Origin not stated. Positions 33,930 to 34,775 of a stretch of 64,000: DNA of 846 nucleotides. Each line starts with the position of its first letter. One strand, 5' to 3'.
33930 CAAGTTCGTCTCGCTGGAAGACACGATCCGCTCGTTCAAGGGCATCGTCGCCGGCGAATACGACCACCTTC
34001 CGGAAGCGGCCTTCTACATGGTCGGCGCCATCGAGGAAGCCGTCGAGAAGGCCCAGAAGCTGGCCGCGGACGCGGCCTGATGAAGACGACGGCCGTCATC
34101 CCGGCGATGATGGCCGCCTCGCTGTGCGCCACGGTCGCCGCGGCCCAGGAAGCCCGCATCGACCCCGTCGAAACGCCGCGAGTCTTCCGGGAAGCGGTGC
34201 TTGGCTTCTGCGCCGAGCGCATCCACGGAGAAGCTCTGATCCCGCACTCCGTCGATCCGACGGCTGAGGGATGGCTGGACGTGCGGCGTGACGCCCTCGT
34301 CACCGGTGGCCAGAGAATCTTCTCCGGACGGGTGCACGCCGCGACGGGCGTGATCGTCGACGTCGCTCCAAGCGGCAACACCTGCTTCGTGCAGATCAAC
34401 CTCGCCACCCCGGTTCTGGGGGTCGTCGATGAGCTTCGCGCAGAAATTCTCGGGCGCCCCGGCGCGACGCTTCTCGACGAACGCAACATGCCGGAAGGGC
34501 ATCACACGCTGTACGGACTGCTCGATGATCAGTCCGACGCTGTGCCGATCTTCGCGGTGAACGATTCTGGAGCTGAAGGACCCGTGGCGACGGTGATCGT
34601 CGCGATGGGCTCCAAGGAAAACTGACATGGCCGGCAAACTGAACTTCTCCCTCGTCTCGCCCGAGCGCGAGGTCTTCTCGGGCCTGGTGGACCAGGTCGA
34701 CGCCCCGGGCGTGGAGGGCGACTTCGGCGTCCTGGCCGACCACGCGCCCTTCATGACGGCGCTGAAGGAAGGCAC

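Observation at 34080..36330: Uncharacterised exported proteins woven into and after atpD-atpC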

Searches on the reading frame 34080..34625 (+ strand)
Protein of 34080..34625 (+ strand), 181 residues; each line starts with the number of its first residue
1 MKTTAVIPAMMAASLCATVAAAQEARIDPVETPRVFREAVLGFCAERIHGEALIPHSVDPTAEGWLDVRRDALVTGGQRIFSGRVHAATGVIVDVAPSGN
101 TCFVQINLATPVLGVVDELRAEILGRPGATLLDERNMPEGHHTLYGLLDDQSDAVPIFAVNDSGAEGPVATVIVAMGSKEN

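Call 3: search_protein_families(library=pfam, proteins=[window:34080-34625:+], max_evalue=1)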
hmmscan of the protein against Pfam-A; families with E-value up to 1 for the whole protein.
window:34080-34625:+ (181 aa): 1 family
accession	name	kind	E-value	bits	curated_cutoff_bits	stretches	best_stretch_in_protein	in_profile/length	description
PF05436.16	MF_alpha_N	-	0.21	11.9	22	1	1-44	1-43/88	Mating factor alpha precursor N-terminus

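Call 4: search_protein_families(library=ncbifam, proteins=[window:34080-34625:+], max_evalue=1)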
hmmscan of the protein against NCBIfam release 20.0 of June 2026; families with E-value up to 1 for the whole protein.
window:34080-34625:+ (181 aa): 0 families

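Call 9: find_homologous_proteins(query=window:34080-34625:+)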
Query window:34080-34625:+ (181 aa): 13 proteins with E <= 0.001 among 330 candidates.
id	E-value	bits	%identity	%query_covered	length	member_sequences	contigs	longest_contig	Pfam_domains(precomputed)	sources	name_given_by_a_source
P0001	6.0e-105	367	93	100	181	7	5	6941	-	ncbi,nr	ncbi:MAG: hypothetical protein KJ676_02605 [Alphaproteobacteria bacterium]|nr:hypothetical protein [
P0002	7.7e-93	327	85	100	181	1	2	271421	-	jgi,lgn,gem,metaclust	metaclust:\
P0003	2.3e-89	316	78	100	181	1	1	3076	-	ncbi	ncbi:MAG: hypothetical protein ACK4Y4_07695 [Brevundimonas sp.]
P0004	3.6e-88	312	77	100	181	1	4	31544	-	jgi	jgi:hypothetical protein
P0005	1.4e-87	310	77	100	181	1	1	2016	-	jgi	jgi:hypothetical protein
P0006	6.9e-87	308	76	100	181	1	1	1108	-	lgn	-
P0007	4.3e-86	305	79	100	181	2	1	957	-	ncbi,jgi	jgi:hypothetical protein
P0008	1.5e-85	304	77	100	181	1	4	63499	-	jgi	jgi:hypothetical protein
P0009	8.0e-73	262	66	100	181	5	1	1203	-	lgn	-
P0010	1.2e-66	242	62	93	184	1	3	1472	-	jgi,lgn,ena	-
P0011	7.8e-66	239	62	94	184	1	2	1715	-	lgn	-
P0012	6.7e-64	233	62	100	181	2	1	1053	-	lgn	-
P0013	1.1e-62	229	61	89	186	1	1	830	-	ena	-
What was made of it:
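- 34080..34625 (+): ORF1: 181-aa exported protein, founding member of an undescribed family with two conserved Cys. 13 close homologues (call 9).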

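Call 12: find_related_loci(query=A1, collection=genome_contigs, flank=6000)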
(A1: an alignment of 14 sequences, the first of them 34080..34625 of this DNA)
Query A1 (181 aa) in genome_contigs; peptide patterns used: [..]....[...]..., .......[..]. (x = any residue, [..] = any of these).
10 stretches matched a pattern; 3 encode a relative of the query (tblastn E <= 1e-3); 3 distinct loci.
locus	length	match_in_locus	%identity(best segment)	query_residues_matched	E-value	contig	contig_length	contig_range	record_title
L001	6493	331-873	93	1-181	1e-102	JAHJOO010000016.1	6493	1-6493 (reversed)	MAG: Alphaproteobacteria bacterium isolate Old_saline_planktonic.mb.31 Old_saline_plankto.mb.31_k141_198720, whole genom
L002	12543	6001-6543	65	1-181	3e-71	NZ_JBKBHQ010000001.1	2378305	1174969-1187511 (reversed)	MAG: Brevundimonas sp. isolate 21I_069.bin.39 NODE_1_length_2378305_cov_63.376346, whole genome shotgun sequence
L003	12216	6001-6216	32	20-86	7e-5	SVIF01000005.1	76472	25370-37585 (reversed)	MAG: Clostridiales bacterium isolate SIG402 NODE_8155_length_76472_cov_2.021311, whole genome shotgun sequence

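Call 16: find_encoding_contigs(protein=P0002, flank=6000, max_places=3)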
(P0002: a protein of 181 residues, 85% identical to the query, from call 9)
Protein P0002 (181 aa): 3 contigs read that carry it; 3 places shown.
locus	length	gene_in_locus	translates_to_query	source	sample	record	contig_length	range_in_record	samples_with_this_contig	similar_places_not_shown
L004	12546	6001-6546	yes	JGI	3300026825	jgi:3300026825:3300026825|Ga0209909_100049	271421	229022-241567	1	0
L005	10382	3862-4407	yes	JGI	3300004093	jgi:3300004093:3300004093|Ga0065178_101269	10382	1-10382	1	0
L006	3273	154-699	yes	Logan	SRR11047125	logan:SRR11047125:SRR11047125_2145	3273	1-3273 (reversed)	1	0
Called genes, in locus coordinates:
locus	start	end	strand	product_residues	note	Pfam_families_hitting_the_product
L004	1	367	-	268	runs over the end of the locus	PF03741:TerC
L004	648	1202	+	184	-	PF00213:OSCP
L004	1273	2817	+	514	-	PF02874:ATP-synt_ab_N, PF00006:ATP-synt_ab, PF00306:ATP-synt_ab_C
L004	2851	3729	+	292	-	PF00231:ATP-synt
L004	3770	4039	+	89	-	PF22513:FitA-like_RHH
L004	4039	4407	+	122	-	PF01850:PIN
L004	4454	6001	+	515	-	PF02874:ATP-synt_ab_N, PF00006:ATP-synt_ab, PF22919:ATP-synt_VA_C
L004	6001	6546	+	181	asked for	-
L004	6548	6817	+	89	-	PF02823:ATP-synt_DE_N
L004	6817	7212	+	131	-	-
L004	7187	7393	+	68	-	-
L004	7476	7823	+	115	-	-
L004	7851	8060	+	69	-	-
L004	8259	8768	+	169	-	-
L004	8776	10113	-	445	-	PF01979:Amidohydro_1, PF07969:Amidohydro_3 (weak)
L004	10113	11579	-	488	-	PF01979:Amidohydro_1, PF07969:Amidohydro_3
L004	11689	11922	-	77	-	PF16277:DUF4926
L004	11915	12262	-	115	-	PF21814:DUF6883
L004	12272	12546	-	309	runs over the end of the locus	PF01012:ETF, PF00766:ETF_alpha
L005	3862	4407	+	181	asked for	-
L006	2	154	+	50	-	?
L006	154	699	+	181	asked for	-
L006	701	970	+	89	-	PF02823:ATP-synt_DE_N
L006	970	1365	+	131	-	-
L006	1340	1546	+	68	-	-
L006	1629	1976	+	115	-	-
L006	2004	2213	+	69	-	-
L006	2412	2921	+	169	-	-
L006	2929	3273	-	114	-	?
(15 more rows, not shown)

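Call 17: find_encoding_contigs(protein=P0008, flank=6000, max_places=3)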
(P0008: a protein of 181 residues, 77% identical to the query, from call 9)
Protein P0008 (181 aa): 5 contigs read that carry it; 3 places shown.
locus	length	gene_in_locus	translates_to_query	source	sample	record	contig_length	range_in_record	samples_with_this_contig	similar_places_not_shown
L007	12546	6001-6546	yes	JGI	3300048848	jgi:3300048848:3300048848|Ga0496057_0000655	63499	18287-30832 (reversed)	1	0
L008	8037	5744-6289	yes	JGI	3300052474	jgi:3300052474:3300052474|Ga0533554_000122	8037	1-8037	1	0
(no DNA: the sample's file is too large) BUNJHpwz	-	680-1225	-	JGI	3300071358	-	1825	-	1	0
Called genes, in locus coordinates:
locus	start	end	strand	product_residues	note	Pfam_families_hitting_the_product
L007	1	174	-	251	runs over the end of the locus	PF05096:Glu_cyclase_2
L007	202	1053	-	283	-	PF03741:TerC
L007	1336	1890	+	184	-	PF00213:OSCP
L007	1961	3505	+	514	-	PF02874:ATP-synt_ab_N, PF00006:ATP-synt_ab, PF00306:ATP-synt_ab_C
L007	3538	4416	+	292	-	PF00231:ATP-synt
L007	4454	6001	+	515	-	PF02874:ATP-synt_ab_N, PF00006:ATP-synt_ab, PF22919:ATP-synt_VA_C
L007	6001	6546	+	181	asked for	-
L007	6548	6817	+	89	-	PF02823:ATP-synt_DE_N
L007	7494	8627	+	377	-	PF00144:Beta-lactamase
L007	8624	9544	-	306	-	PF00892:EamA (weak)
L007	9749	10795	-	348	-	PF01118:Semialdhyde_dh, PF02774:Semialdhyde_dhC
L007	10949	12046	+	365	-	PF03969:AFG1_ATPase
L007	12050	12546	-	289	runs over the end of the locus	PF12710:HAD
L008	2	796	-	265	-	?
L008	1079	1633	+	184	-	PF00213:OSCP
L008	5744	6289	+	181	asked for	-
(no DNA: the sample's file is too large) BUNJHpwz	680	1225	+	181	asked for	-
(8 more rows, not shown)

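Call 18: find_encoding_contigs(protein=P0004, flank=6000, max_places=3)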
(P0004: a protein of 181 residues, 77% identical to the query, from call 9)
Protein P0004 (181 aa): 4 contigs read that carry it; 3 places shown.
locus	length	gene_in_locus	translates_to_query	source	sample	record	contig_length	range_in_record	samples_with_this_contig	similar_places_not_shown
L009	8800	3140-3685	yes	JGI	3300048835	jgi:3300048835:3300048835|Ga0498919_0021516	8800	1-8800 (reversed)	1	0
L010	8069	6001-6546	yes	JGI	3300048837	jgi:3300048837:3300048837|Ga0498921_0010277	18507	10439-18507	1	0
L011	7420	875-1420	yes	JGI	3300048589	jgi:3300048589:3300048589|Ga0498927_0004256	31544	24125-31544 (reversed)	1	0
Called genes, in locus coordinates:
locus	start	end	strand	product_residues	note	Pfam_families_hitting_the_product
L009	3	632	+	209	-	?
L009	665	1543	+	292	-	PF00231:ATP-synt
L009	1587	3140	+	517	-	PF02874:ATP-synt_ab_N, PF00006:ATP-synt_ab, PF22919:ATP-synt_VA_C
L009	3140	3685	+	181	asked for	-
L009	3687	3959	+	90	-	PF02823:ATP-synt_DE_N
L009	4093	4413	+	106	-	PF00893:Multi_Drug_Res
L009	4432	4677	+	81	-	PF06906:DUF1272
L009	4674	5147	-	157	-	PF00293:NUDIX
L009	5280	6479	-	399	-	PF04748:Polysacc_deac_2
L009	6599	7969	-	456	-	PF22694:CtpB_N-like (weak), PF00595:PDZ, PF13180:PDZ_2, PF17820:PDZ_6, PF03572:Peptidase_S41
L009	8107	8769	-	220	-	PF01551:Peptidase_M23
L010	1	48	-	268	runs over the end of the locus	PF03741:TerC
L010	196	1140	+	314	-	PF05661:DUF808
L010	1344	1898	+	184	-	PF00213:OSCP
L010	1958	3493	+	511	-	PF02874:ATP-synt_ab_N, PF00006:ATP-synt_ab, PF00306:ATP-synt_ab_C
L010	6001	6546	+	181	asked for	-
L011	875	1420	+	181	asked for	-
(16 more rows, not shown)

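Call 19: search_protein_representatives(alignment_id=A1)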
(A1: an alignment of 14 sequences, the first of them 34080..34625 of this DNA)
Query: 14 sequences, 181 profile positions. Proteins with E-value up to 0.001 (for the whole library): 20; up to 1e-10: 8; up to 1e-30: 1. The best 20 are listed.
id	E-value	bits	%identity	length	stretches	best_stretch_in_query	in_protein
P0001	5.3e-101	352.2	-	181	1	1-181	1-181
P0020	4.0e-28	114.7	-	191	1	6-178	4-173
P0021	1.5e-25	106.3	-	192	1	31-180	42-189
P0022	5.7e-25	104.4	-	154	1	8-157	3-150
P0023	3.0e-16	76.0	-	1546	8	13-84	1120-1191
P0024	1.5e-13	67.2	-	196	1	27-139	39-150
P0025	1.0e-12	64.4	-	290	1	24-107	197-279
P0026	6.8e-12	61.8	-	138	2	79-179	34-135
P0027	5.2e-10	55.6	-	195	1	4-162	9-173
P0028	1.0e-08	51.4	-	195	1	11-128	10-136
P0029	1.3e-08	51.1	-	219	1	33-178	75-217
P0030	2.3e-07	47.0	-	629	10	81-117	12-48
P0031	7.7e-07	45.3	-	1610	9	138-166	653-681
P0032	4.8e-06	42.7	-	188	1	9-178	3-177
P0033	1.9e-05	40.8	-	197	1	35-130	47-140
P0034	3.1e-05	40.1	-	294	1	17-179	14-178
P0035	1.4e-04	38.0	-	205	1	9-165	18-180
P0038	8.7e-04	35.4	-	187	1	16-179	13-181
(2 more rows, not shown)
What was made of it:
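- The family is rare: about 15 genuine clusters among 1.84 billion representatives, and 2 confirmed relatives (plus one doubtful Clostridiales hit, 32% identity over 67 residues) among 185,579 species genomes in a pattern-limited scan (calls 12, 19).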

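Call 27: find_homologous_proteins(query=A3, max_evalue=0.001)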
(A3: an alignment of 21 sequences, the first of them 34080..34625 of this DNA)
Query A3 (21 sequences) (181 aa, profile of the alignment): 14 proteins with E <= 0.001 among 8000 candidates.
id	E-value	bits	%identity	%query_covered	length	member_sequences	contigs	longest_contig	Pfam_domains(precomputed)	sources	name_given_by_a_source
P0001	4.5e-71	256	93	100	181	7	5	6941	-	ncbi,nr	ncbi:MAG: hypothetical protein KJ676_02605 [Alphaproteobacteria bacterium]|nr:hypothetical protein [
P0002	1.8e-70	254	85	100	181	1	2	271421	-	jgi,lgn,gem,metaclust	metaclust:\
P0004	1.9e-70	254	77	100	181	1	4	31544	-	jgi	jgi:hypothetical protein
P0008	4.2e-70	253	77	100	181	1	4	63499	-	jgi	jgi:hypothetical protein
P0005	8.3e-70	252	77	100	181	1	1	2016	-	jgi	jgi:hypothetical protein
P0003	4.1e-69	250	78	100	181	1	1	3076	-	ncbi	ncbi:MAG: hypothetical protein ACK4Y4_07695 [Brevundimonas sp.]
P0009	4.1e-67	243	66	100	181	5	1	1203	-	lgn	-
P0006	6.6e-67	243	76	100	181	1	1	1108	-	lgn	-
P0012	1.9e-65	238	62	100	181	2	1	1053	-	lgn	-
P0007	2.5e-65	237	79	100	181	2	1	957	-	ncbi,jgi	jgi:hypothetical protein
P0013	1.8e-61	225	61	89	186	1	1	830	-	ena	-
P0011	1.8e-61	225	62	94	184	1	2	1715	-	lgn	-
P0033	2.3e-46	176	32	44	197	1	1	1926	-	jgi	jgi:hypothetical protein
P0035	2.2e-43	166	30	46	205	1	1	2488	-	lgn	-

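Call 28: find_encoding_contigs(protein=P0035, flank=5000, max_places=3)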
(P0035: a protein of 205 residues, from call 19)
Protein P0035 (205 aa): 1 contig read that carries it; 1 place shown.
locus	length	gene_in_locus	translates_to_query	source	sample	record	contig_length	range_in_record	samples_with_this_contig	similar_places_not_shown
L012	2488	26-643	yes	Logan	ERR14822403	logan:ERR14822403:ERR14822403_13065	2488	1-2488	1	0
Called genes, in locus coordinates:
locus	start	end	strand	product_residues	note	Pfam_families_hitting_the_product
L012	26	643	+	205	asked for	-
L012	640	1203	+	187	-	-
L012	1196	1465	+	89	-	PF02823:ATP-synt_DE_N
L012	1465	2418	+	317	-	PF00248:Aldo_ket_red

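Call 29: find_encoding_contigs(protein=P0033, flank=5000, max_places=3)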
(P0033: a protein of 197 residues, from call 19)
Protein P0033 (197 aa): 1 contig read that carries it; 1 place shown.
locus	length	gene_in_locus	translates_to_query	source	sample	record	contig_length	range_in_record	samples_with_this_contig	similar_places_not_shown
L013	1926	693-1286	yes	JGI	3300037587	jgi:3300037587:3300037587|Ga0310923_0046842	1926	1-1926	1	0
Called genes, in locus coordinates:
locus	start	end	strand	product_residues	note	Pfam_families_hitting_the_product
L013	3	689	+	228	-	?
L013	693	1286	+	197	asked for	-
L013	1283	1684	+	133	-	PF02823:ATP-synt_DE_N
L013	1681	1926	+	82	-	?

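Call 30: find_encoding_contigs(protein=P0020, flank=5000, max_places=3)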
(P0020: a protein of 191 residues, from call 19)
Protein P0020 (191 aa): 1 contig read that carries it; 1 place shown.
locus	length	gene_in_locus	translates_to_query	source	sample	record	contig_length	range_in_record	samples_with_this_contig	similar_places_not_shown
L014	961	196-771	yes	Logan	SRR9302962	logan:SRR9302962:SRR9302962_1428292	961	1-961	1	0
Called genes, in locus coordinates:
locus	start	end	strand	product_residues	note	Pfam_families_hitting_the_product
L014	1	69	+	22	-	?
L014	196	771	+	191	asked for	-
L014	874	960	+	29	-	?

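Call 35: predict_structure(alignment_id=A1)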
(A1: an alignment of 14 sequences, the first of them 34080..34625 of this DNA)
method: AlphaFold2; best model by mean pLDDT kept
length: 181 residues; sequences in the alignment: 14
mean_pLDDT: 81.5   pTM: 0.78
mean pLDDT of the five models: 81.5, 80.4, 77.7, 75.6, 57.9
residues with pLDDT >= 90: 104; 70-90: 37; 50-70: 8; < 50: 32
segments of 3 or more residues with pLDDT < 50: 1-24, 73-80
pLDDT, mean of each block of 10 residues (from residue 1): 35 36 62 96 97 96 83 46 84 88 89 95 97 91 95 95 91 93 61
secondary structure, 60 per line:
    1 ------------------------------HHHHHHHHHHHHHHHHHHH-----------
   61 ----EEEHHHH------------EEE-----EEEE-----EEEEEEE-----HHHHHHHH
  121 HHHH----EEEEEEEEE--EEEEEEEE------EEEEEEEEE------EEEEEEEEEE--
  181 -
elements in order: H31-49 E65-67 H68-71 E84-86 E92-95 E101-107 H113-124 E129-137 E140-147 E154-162 E169-178
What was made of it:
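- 34080..34625 (+): AlphaFold pLDDT 81.5, pTM 0.78 (call 35).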

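Call 41: find_encoding_contigs(protein=P0021, flank=5000, max_places=2)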
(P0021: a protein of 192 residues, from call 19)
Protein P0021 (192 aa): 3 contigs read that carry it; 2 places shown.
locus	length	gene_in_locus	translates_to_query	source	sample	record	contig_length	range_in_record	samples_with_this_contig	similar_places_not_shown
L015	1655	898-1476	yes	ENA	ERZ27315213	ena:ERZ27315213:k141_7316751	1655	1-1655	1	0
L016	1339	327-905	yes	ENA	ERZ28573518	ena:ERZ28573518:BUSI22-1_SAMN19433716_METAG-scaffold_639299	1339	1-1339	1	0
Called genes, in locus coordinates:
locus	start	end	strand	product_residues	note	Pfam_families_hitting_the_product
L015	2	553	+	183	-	?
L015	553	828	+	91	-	PF02823:ATP-synt_DE_N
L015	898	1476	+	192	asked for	-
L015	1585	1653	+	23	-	?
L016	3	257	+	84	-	?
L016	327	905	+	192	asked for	-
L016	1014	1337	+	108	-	?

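Call 42: find_encoding_contigs(protein=P0032, flank=5000, max_places=2)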
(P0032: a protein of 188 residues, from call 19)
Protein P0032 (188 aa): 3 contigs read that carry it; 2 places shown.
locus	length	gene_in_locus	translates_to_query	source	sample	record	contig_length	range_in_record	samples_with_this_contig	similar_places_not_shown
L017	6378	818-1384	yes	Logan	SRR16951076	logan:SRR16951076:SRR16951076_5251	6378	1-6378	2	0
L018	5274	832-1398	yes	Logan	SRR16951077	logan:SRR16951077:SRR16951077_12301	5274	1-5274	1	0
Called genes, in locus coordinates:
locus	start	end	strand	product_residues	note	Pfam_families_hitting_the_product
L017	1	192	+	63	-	?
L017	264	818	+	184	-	-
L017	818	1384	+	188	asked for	-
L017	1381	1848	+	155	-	-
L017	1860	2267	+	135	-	PF02823:ATP-synt_DE_N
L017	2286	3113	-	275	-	PF00561:Abhydrolase_1, PF00975:Thioesterase (weak), PF07819:PGAP1 (faint), PF12146:Hydrolase_4, PF12697:Abhydrolase_6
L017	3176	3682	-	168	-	PF00293:NUDIX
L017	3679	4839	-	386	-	PF04748:Polysacc_deac_2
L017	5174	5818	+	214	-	-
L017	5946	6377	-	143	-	?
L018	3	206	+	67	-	?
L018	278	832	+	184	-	-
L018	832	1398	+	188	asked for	-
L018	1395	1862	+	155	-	-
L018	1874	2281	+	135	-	PF02823:ATP-synt_DE_N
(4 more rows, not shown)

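Call 43: find_encoding_contigs(protein=P0038, flank=5000, max_places=2)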
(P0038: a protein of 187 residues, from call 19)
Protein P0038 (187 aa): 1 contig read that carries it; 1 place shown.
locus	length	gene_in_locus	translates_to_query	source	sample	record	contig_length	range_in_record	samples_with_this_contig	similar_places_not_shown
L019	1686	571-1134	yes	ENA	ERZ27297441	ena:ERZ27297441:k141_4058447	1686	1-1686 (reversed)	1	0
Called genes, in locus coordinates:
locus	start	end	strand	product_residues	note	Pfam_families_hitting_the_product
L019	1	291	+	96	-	?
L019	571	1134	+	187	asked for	-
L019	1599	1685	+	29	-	?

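Call 46: fold_search(model_id=the predicted structure, library=pdb)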
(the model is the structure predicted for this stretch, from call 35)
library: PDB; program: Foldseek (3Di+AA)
matches with E <= 10: 1259; with E <= 0.001: 0
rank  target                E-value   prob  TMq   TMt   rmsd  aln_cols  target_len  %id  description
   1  6e8a_A                1.9e-03  1.00  0.33  0.38   8.8       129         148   12  Crystal structure of DcrB from Salmonella enterica at 1.92 Angstroms resolution (released 2018-10-31)
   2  6e8a_B                5.6e-03  1.00  0.33  0.40   4.7        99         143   10  Crystal structure of DcrB from Salmonella enterica at 1.92 Angstroms resolution (released 2018-10-31)
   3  9grx_0                7.8e-03  0.90  0.27  0.29   9.0       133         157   10  NDH-PSI-LHCI supercomplex from S. oleracea (released 2025-02-12)
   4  6e5d                  1.2e-02  0.93  0.30  0.31  10.0       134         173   11  Crystal structure of LpqN involved in cell envelope biogenesis of Mycobacterium tuberculosis (released 2019-07-24)
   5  6xrf_G                1.3e-02  0.95  0.30  0.36   7.5       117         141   12  EagT6 Tse6 NT complex (released 2020-12-30)
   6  6xrf_H                1.9e-02  0.98  0.28  0.34   4.9        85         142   14  EagT6 Tse6 NT complex (released 2020-12-30)
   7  1t82_D                2.1e-02  0.38  0.19  0.24   9.6       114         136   10  Crystal Structure of the putative thioesterase from Shewanella oneidensis, Northeast Structural Genomics Target SoR51 (released 2004-05-18)
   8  2xb3                  2.6e-02  0.75  0.27  0.30   9.0       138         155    9  The Structure of Cyanobacterial PsbP (released 2010-08-25)
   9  4ors_B                2.7e-02  0.41  0.18  0.20  11.6       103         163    9  Three-dimensional structure of the C65A mutant of Human lipocalin-type Prostaglandin D Synthase apo-form (released 2014-08-06)
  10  1t82_B                2.7e-02  0.38  0.20  0.24   9.5       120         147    9  Crystal Structure of the putative thioesterase from Shewanella oneidensis, Northeast Structural Genomics Target SoR51 (released 2004-05-18)
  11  3uid_B                3.1e-02  0.51  0.23  0.25   8.6       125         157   15  Crystal Structure of Protein Ms6760 from Mycobacterium smegmatis (released 2011-11-23)
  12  2vu4                  3.2e-02  0.82  0.29  0.33   9.0       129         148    8  Structure of PsbP protein from Spinacia oleracea at 1.98 A resolution (released 2009-07-21)
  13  1tu1_A                3.4e-02  0.99  0.31  0.37   4.4        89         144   12  Crystal Structure of Protein of Unknown Function PA94 from Pseudomonas aeruginosa, Putative Regulator (released 2004-08-03)
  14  4pws                  3.4e-02  0.87  0.32  0.33  10.6       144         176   11  Crystal structure of secreted proline rich antigen MTC28 (Rv0040c) at 2.15 A with bound chloride from Mycobacterium tube (released 2015-03-25)
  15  2q78_A                3.4e-02  0.18  0.13  0.17  11.5       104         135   15  Crystal structure of a thioesterase-like protein (tm0581) from thermotoga maritima msb8 at 2.20 A resolution (released 2007-06-19)
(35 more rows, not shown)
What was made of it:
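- On Mog1p/PsbP-like fold (DcrB/DUF1795, PsbP, LpqN): LpqN, PsbP, EagT6, PA94, MTC28 and TiME follow (call 46).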

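Call 54: find_related_loci(query=A5, collection=metagenome_contigs, flank=4000)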
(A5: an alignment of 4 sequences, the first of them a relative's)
Query A5 (191 aa) in metagenome_contigs; peptide patterns used: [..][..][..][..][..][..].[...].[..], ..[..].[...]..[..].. (x = any residue, [..] = any of these).
54 stretches matched a pattern; 1 encode a relative of the query (tblastn E <= 1e-3); 1 distinct loci.
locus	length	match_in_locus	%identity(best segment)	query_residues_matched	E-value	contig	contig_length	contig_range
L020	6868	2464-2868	34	33-169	2e-18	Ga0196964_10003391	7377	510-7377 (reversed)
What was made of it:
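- Tried and rejected: The narrower scan gave one locus (call 54).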
